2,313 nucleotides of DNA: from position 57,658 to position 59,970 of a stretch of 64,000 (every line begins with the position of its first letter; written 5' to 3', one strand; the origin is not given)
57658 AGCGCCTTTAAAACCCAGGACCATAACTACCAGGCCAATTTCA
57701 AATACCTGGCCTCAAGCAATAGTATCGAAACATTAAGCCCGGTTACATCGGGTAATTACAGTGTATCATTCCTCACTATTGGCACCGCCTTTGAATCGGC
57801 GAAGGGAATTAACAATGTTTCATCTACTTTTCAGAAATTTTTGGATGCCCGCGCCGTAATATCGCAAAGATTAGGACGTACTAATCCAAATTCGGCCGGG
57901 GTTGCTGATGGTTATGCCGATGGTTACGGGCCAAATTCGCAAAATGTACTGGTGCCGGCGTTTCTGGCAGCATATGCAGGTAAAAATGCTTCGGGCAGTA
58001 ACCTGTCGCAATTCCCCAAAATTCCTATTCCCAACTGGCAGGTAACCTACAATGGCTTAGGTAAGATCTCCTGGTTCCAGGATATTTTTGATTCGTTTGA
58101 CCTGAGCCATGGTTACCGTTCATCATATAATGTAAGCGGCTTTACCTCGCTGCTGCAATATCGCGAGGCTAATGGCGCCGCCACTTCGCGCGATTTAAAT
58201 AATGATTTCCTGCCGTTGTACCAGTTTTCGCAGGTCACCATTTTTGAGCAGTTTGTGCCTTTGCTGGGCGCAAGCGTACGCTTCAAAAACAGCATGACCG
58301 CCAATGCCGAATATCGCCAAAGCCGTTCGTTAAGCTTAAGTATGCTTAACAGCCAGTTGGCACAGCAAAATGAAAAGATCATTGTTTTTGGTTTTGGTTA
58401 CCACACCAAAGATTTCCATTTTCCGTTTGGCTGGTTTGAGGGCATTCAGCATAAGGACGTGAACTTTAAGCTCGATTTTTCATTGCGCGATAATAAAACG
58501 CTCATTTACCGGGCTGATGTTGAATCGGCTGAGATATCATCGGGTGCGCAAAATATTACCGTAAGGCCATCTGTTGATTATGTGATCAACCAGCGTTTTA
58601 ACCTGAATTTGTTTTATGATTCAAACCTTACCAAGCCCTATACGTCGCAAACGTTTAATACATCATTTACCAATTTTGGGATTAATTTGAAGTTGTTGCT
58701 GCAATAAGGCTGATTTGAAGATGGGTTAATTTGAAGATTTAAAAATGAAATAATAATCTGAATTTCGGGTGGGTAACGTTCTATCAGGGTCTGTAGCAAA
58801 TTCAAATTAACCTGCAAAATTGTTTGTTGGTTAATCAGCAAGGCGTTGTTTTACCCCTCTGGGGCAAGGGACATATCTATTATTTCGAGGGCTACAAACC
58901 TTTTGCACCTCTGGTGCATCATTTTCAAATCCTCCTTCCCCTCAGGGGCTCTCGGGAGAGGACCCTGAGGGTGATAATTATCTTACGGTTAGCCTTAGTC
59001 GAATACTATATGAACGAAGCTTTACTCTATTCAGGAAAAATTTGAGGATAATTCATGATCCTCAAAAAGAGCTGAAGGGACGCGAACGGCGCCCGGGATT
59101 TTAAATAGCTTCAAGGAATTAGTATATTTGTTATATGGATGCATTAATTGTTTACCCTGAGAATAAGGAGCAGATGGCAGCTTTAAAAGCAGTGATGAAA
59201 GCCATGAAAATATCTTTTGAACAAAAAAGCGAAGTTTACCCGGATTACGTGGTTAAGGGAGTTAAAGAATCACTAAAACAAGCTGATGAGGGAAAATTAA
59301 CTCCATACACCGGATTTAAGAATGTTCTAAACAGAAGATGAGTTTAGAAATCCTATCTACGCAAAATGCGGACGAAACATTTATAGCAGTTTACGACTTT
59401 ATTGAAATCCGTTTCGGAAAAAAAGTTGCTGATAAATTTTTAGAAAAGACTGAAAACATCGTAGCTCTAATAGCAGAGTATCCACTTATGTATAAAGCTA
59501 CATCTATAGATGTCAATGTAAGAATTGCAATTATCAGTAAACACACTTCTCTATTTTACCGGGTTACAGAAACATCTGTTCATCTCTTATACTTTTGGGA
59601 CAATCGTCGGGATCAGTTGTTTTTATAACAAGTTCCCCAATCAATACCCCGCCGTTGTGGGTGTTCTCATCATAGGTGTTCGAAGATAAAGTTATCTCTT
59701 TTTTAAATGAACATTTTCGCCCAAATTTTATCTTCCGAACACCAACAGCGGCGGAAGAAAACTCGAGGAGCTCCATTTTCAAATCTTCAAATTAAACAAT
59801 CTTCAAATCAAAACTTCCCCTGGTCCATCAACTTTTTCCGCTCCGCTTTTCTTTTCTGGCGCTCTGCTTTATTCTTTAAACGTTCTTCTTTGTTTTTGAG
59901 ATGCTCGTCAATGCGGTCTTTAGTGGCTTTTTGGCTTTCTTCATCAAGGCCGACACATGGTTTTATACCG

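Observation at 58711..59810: DUF2683/RelE-ParE TA pair carried inside a 1.1-kb unit with 37-bp inverted ends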

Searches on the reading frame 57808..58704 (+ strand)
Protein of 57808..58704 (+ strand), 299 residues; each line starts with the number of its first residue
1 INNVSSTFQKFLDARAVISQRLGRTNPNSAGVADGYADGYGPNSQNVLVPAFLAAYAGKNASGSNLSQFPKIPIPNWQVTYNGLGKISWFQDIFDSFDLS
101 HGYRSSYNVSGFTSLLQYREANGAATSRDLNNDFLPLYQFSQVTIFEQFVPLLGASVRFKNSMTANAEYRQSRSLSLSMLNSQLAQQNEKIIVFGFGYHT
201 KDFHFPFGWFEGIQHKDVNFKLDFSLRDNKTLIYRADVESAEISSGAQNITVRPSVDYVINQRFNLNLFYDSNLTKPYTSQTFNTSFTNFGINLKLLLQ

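Call 9: find_related_loci(query=window:57808-58704:+, collection=genome_contigs, flank=6000)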
Query window:57808-58704:+ (299 aa) in genome_contigs; peptide patterns used: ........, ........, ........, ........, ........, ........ (x = any residue, [..] = any of these).
351 stretches matched a pattern; 198 encode a relative of the query (tblastn E <= 1e-3); the best 80 are kept; 80 distinct loci.
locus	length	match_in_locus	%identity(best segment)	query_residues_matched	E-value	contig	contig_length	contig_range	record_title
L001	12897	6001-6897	100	1-299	0e+0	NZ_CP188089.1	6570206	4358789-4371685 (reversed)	Mucilaginibacter sp. R-33 chromosome, complete genome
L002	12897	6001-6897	99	1-299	0e+0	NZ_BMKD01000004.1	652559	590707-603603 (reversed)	Mucilaginibacter rubeus strain CGMCC 1.15913 sequence04, whole genome shotgun sequence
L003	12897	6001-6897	99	1-299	0e+0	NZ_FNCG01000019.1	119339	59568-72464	Mucilaginibacter gossypii strain Gh-67, whole genome shotgun sequence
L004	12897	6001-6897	97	1-299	0e+0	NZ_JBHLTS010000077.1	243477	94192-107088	Mucilaginibacter angelicae strain NCAIM B.02415 soapdenovo_K_127_77, whole genome shotgun sequence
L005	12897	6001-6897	96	1-299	0e+0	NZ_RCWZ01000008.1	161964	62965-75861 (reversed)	Mucilaginibacter kameinonensis strain SCK scaffold8, whole genome shotgun sequence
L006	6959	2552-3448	96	1-299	0e+0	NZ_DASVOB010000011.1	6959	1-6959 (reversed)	MAG: Mucilaginibacter sp. isolate SMAG_U3142 k141_709292, whole genome shotgun sequence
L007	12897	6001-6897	95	1-299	0e+0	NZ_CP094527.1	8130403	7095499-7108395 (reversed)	Mucilaginibacter sp. SMC90 chromosome, complete genome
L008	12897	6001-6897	95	1-299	0e+0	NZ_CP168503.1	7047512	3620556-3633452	Mucilaginibacter sp. Mucisp86 strain CT11-86 chromosome, complete genome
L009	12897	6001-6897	95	1-299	0e+0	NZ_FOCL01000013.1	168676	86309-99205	Mucilaginibacter gossypiicola strain Gh-48, whole genome shotgun sequence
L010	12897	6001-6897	91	1-299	8e-178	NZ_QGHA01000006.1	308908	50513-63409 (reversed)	Mucilaginibacter oryzae strain DSM 19975 LX99DRAFT_scaffold00006.6, whole genome shotgun sequence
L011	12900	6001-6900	87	1-299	3e-175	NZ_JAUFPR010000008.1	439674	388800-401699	Mucilaginibacter aquaedulcis strain CECT 8102 soapdenovo_K_105_8, whole genome shotgun sequence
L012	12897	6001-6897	89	1-299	3e-171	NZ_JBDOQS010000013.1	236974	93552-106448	Mucilaginibacter sp. CAU 1740 contig13, whole genome shotgun sequence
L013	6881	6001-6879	83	1-292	2e-166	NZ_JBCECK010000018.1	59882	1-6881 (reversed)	MAG: Mucilaginibacter sp. isolate bin02__SEP_COME_DAS NODE_222_length_59882_cov_11.386080, whole genome shotgun sequence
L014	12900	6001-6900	85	1-299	2e-162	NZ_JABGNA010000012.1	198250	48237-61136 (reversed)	Mucilaginibacter sp. SG564 Ga0365344_12, whole genome shotgun sequence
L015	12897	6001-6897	85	2-299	2e-161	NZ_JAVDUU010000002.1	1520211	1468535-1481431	Mucilaginibacter pocheonensis strain 3262 Ga0454449_02, whole genome shotgun sequence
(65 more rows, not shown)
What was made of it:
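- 51697..58707 (+): sprA (type IX secretion translocon, 2336 aa). Left border of the variable gap. C-terminus 95-100% identical in L001-L009 (call 9).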

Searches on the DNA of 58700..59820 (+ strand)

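Call 76: search_dna_similar(query=window:58700-59820:+, collection=plasmids, mode=distant, max_rows=10)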
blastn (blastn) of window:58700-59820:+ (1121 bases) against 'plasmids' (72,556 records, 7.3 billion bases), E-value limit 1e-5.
No match.

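Call 77: search_dna_similar(query=window:59135-59625:+, collection=phages, mode=distant, max_rows=10)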
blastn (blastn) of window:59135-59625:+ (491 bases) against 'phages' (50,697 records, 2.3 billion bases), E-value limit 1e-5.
No match.
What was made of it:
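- No plasmid or phage match (calls 76, 77).
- Tried and rejected: Plasmid and phage collections: no match to the unit or to the TA genes (calls 76, 77).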

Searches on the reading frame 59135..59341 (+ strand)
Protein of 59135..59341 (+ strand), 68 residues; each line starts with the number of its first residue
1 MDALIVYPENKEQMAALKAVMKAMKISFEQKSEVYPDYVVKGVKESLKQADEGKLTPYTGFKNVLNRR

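Call 6: search_protein_families(library=pfam, proteins=[window:59135-59341:+], max_evalue=0.1)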
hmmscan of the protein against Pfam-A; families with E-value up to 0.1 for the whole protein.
window:59135-59341:+ (68 aa): 1 family
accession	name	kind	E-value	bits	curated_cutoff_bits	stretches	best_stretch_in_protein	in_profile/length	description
PF10884.14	DUF2683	-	3e-16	59.9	27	1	1-58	1-59/66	Protein of unknown function (DUF2683)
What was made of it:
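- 59135..59341 (+): Antitoxin gene, DUF2683 family, 68 aa. Pfam PF10884, E 3e-16 (call 6).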

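Call 50: search_protein_families(library=ncbifam, proteins=[window:59135-59338:+], max_evalue=1)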
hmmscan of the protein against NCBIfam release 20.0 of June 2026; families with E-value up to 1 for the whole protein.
window:59135-59338:+ (68 aa): 0 families

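Call 79: search_protein_families(library=padloc, proteins=[window:59135-59338:+], max_evalue=0.1)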
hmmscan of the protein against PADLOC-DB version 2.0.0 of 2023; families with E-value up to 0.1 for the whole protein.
window:59135-59338:+ (68 aa): 0 families
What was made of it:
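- Tried and rejected: PADLOC and NCBIfam: no hit for the TA proteins (calls 50, 79).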
